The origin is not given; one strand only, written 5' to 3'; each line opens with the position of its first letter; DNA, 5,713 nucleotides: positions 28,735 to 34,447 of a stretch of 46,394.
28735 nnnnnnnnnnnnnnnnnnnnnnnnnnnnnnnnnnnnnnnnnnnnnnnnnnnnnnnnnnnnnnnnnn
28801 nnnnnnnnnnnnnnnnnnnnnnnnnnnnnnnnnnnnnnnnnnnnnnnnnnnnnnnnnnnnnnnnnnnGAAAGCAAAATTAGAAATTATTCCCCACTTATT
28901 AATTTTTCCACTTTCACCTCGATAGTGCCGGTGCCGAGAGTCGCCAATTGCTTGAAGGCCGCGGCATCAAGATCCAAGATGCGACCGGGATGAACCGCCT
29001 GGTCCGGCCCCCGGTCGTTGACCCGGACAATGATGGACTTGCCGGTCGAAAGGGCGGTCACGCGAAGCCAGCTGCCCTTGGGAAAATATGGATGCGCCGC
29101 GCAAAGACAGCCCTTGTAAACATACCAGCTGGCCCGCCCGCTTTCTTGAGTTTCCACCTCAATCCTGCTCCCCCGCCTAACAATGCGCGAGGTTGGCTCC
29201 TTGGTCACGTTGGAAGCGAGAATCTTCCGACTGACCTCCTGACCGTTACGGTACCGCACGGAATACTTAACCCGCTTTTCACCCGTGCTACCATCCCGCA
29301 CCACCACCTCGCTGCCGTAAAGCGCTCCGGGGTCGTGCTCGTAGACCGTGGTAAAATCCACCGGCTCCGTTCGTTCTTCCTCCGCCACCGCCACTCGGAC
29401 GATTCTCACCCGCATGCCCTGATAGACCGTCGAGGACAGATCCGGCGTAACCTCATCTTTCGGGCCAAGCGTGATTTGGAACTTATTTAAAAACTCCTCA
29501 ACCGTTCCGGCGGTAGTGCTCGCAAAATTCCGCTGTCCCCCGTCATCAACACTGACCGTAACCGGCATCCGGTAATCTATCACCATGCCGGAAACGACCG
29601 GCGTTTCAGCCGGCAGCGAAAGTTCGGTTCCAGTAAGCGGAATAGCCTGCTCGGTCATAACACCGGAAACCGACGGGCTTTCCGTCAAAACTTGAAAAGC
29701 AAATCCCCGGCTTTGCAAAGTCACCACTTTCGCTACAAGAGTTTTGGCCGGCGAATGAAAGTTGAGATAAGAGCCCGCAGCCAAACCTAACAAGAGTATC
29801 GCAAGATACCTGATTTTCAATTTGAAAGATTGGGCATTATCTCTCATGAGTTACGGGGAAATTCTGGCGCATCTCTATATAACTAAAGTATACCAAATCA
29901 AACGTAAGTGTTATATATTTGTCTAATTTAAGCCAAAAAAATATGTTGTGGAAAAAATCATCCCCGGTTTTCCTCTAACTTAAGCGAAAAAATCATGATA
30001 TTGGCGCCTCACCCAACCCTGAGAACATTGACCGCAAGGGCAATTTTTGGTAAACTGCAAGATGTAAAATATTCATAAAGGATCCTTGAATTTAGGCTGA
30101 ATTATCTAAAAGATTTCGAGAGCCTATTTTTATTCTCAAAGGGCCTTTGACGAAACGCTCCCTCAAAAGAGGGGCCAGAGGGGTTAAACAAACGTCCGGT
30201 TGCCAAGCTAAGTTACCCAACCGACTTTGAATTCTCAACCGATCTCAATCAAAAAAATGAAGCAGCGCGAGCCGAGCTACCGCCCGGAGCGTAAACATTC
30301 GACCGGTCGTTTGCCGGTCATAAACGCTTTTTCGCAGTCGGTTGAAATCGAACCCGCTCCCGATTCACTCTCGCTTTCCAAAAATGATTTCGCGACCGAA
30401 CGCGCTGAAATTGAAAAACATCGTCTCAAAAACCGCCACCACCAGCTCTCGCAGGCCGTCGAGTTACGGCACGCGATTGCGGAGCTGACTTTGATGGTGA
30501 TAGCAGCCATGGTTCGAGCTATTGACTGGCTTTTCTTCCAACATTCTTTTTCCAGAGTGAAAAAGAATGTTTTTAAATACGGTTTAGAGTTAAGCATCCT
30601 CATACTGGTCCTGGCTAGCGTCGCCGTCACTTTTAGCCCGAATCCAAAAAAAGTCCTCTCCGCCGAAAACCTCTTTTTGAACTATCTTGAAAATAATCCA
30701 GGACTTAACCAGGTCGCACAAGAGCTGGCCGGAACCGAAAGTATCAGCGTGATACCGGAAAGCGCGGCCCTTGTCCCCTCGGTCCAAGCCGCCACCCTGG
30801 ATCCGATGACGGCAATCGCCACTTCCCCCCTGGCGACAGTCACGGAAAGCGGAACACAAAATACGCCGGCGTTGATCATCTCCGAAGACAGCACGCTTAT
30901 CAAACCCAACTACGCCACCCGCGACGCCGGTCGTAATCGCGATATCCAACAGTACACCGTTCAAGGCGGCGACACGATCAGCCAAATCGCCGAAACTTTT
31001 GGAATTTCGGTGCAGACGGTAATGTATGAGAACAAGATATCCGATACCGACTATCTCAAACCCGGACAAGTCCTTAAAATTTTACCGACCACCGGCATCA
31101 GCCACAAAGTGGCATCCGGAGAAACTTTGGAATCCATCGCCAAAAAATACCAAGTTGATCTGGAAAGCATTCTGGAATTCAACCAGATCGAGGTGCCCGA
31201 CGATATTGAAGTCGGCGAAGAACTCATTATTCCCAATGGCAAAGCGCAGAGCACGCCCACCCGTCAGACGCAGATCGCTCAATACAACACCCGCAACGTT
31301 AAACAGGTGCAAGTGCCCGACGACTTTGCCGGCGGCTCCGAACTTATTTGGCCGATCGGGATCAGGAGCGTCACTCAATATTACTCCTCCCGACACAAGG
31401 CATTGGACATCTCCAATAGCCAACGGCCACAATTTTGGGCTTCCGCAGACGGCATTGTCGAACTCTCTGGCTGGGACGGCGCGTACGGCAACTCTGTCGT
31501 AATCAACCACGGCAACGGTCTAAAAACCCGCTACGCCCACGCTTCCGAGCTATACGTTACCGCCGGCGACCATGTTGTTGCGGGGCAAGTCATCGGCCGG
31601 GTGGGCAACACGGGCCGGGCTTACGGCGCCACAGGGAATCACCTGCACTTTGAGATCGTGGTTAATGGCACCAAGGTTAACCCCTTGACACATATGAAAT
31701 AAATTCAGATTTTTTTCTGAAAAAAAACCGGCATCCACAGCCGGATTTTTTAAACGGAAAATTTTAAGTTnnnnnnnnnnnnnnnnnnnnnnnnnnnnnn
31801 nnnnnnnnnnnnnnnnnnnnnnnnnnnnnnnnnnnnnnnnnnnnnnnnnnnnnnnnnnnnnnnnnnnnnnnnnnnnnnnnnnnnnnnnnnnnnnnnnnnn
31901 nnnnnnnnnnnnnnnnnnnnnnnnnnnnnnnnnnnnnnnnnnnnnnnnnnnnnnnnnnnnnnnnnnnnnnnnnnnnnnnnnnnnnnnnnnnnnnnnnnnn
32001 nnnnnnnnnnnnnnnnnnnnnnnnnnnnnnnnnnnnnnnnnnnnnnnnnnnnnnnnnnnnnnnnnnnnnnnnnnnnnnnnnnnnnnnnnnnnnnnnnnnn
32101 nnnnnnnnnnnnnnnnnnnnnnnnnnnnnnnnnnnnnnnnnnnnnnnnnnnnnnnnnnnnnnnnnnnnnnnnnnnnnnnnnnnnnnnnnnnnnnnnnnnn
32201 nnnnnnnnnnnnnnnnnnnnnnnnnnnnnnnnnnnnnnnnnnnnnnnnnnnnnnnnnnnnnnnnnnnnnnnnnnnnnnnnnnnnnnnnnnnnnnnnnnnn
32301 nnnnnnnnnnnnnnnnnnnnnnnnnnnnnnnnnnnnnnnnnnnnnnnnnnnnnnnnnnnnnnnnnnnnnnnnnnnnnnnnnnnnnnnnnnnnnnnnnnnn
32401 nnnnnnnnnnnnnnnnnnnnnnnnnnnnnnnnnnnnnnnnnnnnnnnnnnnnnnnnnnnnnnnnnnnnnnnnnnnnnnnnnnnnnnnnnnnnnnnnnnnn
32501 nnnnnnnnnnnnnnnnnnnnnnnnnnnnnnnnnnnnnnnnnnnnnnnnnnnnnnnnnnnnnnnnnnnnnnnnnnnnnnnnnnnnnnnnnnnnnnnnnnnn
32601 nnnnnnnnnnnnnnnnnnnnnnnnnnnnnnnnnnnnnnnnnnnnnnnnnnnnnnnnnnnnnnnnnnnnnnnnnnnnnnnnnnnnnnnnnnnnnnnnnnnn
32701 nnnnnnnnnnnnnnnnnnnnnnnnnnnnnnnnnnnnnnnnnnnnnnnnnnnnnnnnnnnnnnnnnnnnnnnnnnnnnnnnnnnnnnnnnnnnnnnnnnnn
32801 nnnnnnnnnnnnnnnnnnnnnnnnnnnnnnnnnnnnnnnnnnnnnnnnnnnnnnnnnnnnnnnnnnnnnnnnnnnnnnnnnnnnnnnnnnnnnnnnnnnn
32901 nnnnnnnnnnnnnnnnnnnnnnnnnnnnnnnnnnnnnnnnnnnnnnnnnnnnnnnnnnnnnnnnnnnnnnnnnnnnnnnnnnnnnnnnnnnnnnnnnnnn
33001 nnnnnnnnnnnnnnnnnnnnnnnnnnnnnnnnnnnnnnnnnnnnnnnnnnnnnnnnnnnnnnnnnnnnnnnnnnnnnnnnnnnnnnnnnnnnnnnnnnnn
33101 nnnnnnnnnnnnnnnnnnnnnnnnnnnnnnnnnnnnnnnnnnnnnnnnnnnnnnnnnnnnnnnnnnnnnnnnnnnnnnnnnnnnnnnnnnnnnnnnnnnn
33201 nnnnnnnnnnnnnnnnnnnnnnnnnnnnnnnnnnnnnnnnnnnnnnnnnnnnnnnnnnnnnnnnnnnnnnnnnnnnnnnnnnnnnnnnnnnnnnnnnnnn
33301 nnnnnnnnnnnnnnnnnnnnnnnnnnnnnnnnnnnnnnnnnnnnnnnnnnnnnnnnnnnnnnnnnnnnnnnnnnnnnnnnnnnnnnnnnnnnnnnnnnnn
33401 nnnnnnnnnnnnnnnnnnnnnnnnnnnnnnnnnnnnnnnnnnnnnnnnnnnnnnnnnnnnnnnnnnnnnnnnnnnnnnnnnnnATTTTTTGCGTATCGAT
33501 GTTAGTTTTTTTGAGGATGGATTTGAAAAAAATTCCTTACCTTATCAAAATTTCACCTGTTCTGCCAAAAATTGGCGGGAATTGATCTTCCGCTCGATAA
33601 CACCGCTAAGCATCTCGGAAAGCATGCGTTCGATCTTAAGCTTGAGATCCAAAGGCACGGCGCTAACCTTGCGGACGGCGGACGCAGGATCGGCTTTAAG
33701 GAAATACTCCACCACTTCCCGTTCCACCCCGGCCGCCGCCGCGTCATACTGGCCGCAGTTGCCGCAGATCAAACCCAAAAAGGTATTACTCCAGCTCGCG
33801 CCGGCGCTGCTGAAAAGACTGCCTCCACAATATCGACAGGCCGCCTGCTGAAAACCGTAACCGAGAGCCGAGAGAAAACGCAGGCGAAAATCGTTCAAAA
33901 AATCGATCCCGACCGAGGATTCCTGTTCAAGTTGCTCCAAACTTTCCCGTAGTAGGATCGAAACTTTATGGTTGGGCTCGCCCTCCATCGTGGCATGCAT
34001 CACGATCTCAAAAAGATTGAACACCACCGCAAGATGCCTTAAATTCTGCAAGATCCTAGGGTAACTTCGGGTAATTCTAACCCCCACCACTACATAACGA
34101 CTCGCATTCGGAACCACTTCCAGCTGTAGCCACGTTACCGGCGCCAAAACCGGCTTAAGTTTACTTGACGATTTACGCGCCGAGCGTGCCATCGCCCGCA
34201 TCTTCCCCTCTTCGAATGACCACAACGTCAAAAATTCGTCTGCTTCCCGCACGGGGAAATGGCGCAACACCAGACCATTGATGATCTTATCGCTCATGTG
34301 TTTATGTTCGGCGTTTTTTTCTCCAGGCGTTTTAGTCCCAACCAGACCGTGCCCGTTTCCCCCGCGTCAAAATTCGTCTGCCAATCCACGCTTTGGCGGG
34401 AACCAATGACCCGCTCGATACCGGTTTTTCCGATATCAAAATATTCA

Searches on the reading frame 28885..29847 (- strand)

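Call 11: search_protein_families(library=pfam, max_evalue=0.001, proteins=[window:28885-29847:-])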
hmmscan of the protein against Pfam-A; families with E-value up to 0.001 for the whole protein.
window:28885-29847:- (320 aa): 3 families
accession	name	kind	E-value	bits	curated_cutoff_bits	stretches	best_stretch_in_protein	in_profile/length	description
PF07501.17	G5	-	3.5e-21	75.7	23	1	156-227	3-74/75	G5 domain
PF03330.24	DPBB_1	-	2.8e-14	53.6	28.8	1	246-313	22-83/83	Lytic transglycolase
PF03990.20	DUF348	-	2.1e-11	43.8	24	1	98-138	1-41/41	G5-linked-Ubiquitin-like domain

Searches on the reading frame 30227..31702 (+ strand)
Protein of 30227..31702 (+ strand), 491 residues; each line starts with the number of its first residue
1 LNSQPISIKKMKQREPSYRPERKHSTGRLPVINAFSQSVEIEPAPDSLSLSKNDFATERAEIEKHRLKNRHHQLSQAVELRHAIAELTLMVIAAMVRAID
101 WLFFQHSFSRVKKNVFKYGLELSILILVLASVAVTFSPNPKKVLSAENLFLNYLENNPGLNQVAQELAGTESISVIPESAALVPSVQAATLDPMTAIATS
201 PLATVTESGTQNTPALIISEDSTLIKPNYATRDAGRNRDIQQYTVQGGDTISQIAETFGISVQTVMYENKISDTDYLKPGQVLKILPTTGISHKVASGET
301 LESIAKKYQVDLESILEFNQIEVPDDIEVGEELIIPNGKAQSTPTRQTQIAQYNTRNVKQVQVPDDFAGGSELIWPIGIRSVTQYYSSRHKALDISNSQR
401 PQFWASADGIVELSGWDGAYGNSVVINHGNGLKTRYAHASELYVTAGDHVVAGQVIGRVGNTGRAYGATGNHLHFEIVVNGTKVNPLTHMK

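Call 11: search_protein_families(library=pfam, max_evalue=0.001, proteins=[window:30227-31702:+])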
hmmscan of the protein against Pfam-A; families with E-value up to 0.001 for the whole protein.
window:30227-31702:+ (491 aa): 4 families
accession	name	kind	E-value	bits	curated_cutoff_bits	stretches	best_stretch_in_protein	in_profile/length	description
PF01551.29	Peptidase_M23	-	2.2e-28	98.8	28.7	1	389-486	2-96/96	Peptidase family M23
PF01476.26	LysM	-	2.3e-26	91.9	20.9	2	243-285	1-42/43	LysM domain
PF23473.1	LysM3_LYK4_5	-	5.2e-12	46.1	29.3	1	243-274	5-36/48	LYK4/5 LysM3 domain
PF23446.1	LysM1_NFP_LYK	-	5.8e-06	27.5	36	0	249-285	16-53/60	NFP/LYK LysM1 domain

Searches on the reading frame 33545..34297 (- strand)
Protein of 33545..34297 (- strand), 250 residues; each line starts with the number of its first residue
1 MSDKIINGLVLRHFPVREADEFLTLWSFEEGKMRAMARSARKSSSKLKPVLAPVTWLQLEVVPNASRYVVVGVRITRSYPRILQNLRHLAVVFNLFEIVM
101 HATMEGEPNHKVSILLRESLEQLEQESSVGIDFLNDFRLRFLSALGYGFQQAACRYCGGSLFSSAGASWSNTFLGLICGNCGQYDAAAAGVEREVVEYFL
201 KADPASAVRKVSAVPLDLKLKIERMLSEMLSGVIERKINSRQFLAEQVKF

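Call 12: search_protein_families(library=pfam, max_evalue=0.001, proteins=[window:33545-34297:-])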
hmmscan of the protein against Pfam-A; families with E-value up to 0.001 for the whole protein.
window:33545-34297:- (250 aa): 2 families
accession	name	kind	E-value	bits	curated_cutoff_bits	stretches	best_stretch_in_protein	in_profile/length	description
PF02565.21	RecO_C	-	1.8e-14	54.2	22.1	1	84-242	2-157/157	Recombination protein O C terminal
PF11967.14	RecO_N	-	1.2e-11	44.9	27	1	1-64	1-65/80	Recombination protein O N terminal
